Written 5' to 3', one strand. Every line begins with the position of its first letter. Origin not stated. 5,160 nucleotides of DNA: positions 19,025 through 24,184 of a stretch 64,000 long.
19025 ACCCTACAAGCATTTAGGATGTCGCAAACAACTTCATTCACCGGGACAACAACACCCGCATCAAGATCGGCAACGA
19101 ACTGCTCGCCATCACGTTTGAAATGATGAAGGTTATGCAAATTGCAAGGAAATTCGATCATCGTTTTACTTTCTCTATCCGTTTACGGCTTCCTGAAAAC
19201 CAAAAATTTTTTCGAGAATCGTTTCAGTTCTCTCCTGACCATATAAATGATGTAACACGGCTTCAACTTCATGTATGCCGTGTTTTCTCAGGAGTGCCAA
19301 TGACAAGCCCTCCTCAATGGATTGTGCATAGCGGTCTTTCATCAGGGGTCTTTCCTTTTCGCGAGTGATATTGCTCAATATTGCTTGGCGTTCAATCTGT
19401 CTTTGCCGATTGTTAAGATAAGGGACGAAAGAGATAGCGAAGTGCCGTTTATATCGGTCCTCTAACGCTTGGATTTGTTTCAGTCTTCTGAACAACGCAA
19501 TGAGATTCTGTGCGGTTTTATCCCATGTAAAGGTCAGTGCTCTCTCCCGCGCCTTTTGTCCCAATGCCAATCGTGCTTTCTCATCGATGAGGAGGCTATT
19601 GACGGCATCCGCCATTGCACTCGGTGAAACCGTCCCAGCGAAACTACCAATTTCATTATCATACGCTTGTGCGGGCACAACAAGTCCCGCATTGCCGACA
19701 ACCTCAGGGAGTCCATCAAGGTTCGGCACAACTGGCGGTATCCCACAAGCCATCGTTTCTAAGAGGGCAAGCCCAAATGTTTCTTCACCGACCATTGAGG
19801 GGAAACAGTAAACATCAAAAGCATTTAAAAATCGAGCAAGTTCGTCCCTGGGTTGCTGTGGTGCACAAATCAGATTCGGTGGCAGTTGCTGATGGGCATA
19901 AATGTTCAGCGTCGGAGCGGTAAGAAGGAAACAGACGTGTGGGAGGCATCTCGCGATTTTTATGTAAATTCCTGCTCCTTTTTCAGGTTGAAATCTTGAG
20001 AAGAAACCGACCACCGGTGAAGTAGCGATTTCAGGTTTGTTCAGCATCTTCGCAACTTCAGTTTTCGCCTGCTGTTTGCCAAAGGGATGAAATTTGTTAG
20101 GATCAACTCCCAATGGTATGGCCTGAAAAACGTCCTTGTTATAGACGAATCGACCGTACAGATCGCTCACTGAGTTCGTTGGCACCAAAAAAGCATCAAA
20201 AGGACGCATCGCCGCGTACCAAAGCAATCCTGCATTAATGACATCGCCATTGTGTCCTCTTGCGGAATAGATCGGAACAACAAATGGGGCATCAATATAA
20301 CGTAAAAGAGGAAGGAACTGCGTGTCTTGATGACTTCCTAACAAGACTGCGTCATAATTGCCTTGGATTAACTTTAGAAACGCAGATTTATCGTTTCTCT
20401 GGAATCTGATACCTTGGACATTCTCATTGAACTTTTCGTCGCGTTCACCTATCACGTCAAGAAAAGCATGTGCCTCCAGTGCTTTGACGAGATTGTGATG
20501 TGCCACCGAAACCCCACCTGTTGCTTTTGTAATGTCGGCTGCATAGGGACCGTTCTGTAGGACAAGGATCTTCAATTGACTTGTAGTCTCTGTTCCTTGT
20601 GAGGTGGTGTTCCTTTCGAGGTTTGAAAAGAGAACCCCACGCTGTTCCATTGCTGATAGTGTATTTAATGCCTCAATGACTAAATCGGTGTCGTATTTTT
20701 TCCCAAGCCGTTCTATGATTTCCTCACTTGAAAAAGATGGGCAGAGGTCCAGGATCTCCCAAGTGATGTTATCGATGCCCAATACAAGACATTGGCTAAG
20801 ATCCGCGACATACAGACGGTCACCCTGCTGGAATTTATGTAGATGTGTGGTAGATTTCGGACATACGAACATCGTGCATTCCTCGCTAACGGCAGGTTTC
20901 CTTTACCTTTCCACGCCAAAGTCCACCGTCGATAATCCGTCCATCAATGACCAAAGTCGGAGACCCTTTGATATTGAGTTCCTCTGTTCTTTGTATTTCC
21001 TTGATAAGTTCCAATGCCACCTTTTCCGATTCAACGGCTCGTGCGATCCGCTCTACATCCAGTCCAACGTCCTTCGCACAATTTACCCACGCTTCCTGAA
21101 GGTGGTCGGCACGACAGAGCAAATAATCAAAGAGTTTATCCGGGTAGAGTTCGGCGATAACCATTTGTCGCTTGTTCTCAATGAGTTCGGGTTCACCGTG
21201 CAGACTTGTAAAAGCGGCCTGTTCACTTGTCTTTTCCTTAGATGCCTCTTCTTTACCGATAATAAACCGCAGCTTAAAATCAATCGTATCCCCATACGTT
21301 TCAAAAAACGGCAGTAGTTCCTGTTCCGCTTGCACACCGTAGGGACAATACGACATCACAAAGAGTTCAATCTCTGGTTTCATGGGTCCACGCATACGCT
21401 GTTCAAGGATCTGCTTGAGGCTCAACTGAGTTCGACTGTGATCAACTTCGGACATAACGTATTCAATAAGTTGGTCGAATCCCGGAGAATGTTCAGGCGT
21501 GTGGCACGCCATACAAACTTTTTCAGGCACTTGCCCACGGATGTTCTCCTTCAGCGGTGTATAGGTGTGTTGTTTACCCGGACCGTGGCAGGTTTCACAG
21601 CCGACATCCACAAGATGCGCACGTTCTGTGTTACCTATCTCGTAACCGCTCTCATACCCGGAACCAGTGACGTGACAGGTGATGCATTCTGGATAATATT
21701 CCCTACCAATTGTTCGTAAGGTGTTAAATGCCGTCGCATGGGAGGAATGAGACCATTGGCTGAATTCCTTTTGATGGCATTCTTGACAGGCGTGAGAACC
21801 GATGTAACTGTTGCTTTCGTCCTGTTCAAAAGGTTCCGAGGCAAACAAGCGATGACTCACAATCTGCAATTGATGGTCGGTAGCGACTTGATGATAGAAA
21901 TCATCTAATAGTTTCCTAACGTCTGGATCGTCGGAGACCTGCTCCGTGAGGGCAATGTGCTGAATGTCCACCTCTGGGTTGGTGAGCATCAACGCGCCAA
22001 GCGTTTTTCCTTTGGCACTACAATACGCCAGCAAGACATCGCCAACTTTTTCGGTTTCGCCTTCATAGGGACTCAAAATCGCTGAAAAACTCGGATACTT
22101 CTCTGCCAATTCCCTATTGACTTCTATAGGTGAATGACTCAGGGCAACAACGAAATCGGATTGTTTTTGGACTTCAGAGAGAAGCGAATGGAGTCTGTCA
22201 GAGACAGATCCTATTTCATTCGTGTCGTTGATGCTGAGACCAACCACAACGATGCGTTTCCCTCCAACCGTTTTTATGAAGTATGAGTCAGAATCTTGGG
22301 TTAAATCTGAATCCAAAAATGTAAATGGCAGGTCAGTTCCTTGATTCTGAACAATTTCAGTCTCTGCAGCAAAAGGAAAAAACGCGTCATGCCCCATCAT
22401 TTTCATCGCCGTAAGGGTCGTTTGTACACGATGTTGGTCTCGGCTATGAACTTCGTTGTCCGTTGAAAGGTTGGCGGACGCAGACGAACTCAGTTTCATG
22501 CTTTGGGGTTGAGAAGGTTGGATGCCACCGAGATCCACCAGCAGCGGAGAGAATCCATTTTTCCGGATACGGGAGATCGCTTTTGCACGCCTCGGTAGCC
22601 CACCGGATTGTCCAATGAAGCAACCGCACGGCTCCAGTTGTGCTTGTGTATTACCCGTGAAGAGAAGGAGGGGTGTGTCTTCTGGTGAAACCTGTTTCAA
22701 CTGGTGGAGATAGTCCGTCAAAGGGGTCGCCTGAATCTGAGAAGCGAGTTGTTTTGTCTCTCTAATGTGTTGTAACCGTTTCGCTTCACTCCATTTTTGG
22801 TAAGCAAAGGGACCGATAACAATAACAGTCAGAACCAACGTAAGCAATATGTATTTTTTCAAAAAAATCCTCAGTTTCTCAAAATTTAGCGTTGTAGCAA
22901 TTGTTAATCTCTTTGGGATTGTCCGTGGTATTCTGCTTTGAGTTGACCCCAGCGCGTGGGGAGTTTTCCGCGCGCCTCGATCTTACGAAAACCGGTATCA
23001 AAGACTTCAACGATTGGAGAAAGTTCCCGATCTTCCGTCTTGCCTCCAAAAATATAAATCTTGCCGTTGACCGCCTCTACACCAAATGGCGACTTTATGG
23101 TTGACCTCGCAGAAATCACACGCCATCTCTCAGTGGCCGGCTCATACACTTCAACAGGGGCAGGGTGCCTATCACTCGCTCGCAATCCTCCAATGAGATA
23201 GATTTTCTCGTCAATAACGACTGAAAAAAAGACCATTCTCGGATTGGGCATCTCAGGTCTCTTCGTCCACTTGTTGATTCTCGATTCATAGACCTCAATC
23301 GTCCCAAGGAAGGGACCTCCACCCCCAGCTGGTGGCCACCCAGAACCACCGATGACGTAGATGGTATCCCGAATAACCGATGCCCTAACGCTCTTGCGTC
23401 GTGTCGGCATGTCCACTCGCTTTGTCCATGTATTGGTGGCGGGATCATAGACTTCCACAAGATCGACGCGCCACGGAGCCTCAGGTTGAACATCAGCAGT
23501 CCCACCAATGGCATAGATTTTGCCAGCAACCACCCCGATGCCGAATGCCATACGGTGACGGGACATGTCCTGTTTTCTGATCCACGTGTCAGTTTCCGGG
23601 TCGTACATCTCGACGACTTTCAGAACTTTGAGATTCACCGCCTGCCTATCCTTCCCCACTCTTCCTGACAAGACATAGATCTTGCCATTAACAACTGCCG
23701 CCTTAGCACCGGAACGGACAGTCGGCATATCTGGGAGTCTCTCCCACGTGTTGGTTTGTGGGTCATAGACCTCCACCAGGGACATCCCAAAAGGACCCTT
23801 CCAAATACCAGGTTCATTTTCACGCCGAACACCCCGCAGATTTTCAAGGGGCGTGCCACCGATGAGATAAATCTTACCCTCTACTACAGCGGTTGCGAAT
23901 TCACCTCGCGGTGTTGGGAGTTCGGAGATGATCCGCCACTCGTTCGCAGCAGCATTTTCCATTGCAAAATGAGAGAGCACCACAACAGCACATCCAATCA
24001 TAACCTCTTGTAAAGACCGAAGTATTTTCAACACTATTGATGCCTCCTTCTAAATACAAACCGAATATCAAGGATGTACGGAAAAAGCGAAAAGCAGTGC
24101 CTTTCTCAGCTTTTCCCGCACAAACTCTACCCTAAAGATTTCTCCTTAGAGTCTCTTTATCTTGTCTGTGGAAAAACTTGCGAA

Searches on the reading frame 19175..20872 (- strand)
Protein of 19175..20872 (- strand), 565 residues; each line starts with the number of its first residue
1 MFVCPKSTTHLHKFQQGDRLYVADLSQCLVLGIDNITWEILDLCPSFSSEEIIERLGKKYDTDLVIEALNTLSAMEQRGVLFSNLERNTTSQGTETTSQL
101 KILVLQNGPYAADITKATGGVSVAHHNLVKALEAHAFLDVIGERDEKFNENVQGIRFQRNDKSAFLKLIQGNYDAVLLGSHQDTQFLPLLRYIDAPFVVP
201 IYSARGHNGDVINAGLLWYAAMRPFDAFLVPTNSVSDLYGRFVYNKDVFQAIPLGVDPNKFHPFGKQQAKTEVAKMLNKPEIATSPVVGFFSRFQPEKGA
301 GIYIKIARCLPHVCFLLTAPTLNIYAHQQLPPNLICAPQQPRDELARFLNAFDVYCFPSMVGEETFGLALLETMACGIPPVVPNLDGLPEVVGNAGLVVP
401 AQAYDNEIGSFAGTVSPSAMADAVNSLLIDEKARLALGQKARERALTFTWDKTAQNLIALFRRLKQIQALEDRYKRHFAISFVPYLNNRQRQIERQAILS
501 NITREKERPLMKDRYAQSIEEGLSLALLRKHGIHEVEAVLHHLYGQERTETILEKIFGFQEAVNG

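Call 10: search_protein_families(library=pfam, proteins=[window:19175-20872:-], max_evalue=0.01)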
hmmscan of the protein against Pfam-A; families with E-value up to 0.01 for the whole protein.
window:19175-20872:- (565 aa): 4 families
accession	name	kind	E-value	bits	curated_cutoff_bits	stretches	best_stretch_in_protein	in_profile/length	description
PF00534.26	Glycos_transf_1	-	1.5e-19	70.6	26.4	1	323-444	64-172/172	Glycosyl transferases group 1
PF13692.12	Glyco_trans_1_4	-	3.9e-15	56.8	27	1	286-428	2-140/142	Glycosyl transferases group 1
PF20706.3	GT4-conflict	-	6.6e-07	29.1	26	1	342-457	272-385/385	Family 4 Glycosyltransferase in conflict systems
PF13524.12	Glyco_trans_1_2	-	0.00041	20.8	25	1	341-458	36-143/144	Glycosyl transferase-like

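Call 49: search_protein_families(library=ncbifam, proteins=[window:19175-20872:-], max_evalue=0.001)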
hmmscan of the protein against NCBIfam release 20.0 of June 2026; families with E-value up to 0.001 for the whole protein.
window:19175-20872:- (565 aa): 17 families
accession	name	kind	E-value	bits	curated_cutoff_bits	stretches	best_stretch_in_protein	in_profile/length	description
NF053787.1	GlcN_PG_synth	equivalog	8.3e-18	64.4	480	1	224-464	143-359/361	N-acetylglucosaminyl phosphatidylglycerol synthase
TIGR03449.1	mycothiol_MshA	equivalog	2.6e-15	56.3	462.5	1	338-464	290-403/406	D-inositol-3-phosphate glycosyltransferase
TIGR02149.1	glgA_Coryne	subfamily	8.2e-13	48.2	302.4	1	341-463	273-389/391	glycogen synthase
TIGR03999.1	thiol_BshA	equivalog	1.3e-10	40.8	273.7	1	343-464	264-373/375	N-acetyl-alpha-D-glucosaminyl L-malate synthase BshA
TIGR04047.1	MSMEG_0565_glyc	hypoth_equivalog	3e-10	39.7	259.85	1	335-462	260-372/373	MSMEG_0565 family glycosyltransferase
TIGR03088.1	stp2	hypoth_equivalog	1e-09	38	409.05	1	342-463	263-372/374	TIGR03088 family PEP-CTERM/XrtA system glycosyltransferase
NF041876.1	EPS_EpsE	equivalog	6.4e-09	35.5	400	1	344-455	288-387/389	exopolysaccharide biosynthesis GT4 family glycosyltransferase EpsE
NF038298.1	EPS_HpsO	equivalog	1.2e-08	34.1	575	1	244-463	166-386/388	hormogonium polysaccharide biosynthesis glycosyltransferase HpsO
TIGR02095.1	glgA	subfamily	1.5e-07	30.5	328.45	1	265-463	274-476/477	glycogen/starch synthase, ADP-glucose type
NF038295.1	EPS_HpsP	equivalog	2.1e-07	30.3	550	1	347-464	283-387/388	hormogonium polysaccharide biosynthesis glycosyltransferase HpsP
NF040492.1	not_ScfB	exception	2.6e-07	29.9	855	1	9-100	2-94/450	ScfB-related radical SAM/SPASM orphan maturase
NF053513.1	Gtran_IagA_BgsA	equivalog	8.4e-06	25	460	1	226-385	107-267/333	LTA glycolipid anchor biosynthesis glycosyltransferase, IagA/BgsA family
TIGR02472.1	sucr_P_syn_N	equivalog_domain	9.7e-06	24.6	576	0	363-393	350-380/439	sucrose-phosphate synthase, putative, glycosyltransferase domain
NF047684.1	TeichurnBiosyTuaC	equivalog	1.1e-05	24.6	550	1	250-395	188-331/391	teichuronic acid biosynthesis protein TuaC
NF001903.0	PRK00654.2-2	equivalog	0.00018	20.3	616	1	259-466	273-480/482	glycogen synthase GlgA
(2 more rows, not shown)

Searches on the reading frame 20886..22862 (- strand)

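Call 10: search_protein_families(library=pfam, proteins=[window:20886-22862:-], max_evalue=0.01)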
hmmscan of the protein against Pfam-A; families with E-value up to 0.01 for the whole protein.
window:20886-22862:- (658 aa): 8 families
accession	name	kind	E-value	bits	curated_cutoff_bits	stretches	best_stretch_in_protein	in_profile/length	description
PF13435.11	Cytochrome_C554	-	3.5e-13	50.8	20.8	1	358-427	1-84/84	Cytochrome c554 and c-prime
PF03227.22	GILT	-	2.8e-08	34.5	22.4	1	497-598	1-106/107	Gamma interferon inducible lysosomal thiol reductase (GILT)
PF01323.26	DSBA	-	1.1e-07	32.2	25.6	1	585-646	116-179/191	DSBA-like thioredoxin domain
PF13743.12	Thioredoxin_5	-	1.8e-05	25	27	1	590-639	114-163/186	Thioredoxin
PF14522.11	Cytochrome_C7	-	9.7e-05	22.6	24.8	0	415-458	7-52/67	Cytochrome c7 and related cytochrome c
PF13462.12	Thioredoxin_4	-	0.00014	22.5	23.2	1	497-646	16-152/165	Thioredoxin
PF14537.11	Cytochrom_c3_2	-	0.00046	21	25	1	357-455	7-79/79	Cytochrome c3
PF22113.1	Mtrc-MtrF_II-IV_dom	-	0.0041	17.1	30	0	356-400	120-166/176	Outer membrane cytochrome MtrC/MtrF-like, domains II/IV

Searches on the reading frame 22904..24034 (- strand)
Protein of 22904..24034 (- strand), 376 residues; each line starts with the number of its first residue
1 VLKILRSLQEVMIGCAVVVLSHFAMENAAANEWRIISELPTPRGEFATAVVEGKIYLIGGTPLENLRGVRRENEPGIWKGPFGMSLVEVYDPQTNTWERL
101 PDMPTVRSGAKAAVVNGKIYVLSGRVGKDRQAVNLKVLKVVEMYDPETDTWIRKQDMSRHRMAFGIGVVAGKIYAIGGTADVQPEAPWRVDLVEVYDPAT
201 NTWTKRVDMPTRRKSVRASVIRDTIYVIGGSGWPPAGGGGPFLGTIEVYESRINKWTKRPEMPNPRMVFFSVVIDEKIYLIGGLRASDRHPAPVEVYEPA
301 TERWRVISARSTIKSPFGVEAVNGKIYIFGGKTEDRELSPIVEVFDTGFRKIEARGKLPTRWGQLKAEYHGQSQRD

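Call 10: search_protein_families(library=pfam, proteins=[window:22904-24034:-], max_evalue=0.01)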
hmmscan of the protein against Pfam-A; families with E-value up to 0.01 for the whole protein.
window:22904-24034:- (376 aa): 11 families
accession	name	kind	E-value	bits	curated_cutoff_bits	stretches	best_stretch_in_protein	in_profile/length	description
PF01344.31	Kelch_1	-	4.1e-58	192.9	20.1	6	107-158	2-46/46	Kelch motif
PF25210.1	Kelch_FKB95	-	3.1e-45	155.3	70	4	85-179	58-150/268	FKB95, Kelch-repeats domain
PF13964.12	Kelch_6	-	3.5e-36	122.4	25.3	5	47-105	6-48/50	Kelch motif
PF07646.21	Kelch_2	-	2e-34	116.2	21.3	3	214-263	3-48/48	Kelch motif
PF24681.1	Kelch_KLHDC2_KLHL20_DRC7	-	1.9e-33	116.1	50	3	27-230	35-221/221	KLHDC2/KLHL20/DRC7 Kelch-repeats domain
PF24996.1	NANM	-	2.2e-25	89.7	45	4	93-153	39-98/350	N-acetylneuraminate epimerase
PF13418.12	Kelch_4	-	7.8e-25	87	21.6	1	42-105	1-49/49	Galactose oxidase, central domain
PF13415.12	Kelch_3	-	6.2e-21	74.5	22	1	88-114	21-47/48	Galactose oxidase, central domain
PF24981.1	Beta-prop_ATRN-LZTR1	-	7.3e-19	68.6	50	2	171-286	160-282/289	Attractin/LZTR1 beta-propeller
PF13854.13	Kelch_HCF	-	1.1e-10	41.8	113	1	12-137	209-336/345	Host cell factor, Kelch-repeats domain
PF07893.19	DUF1668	-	0.0023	17.8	23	0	89-136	86-132/336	Protein of unknown function (DUF1668)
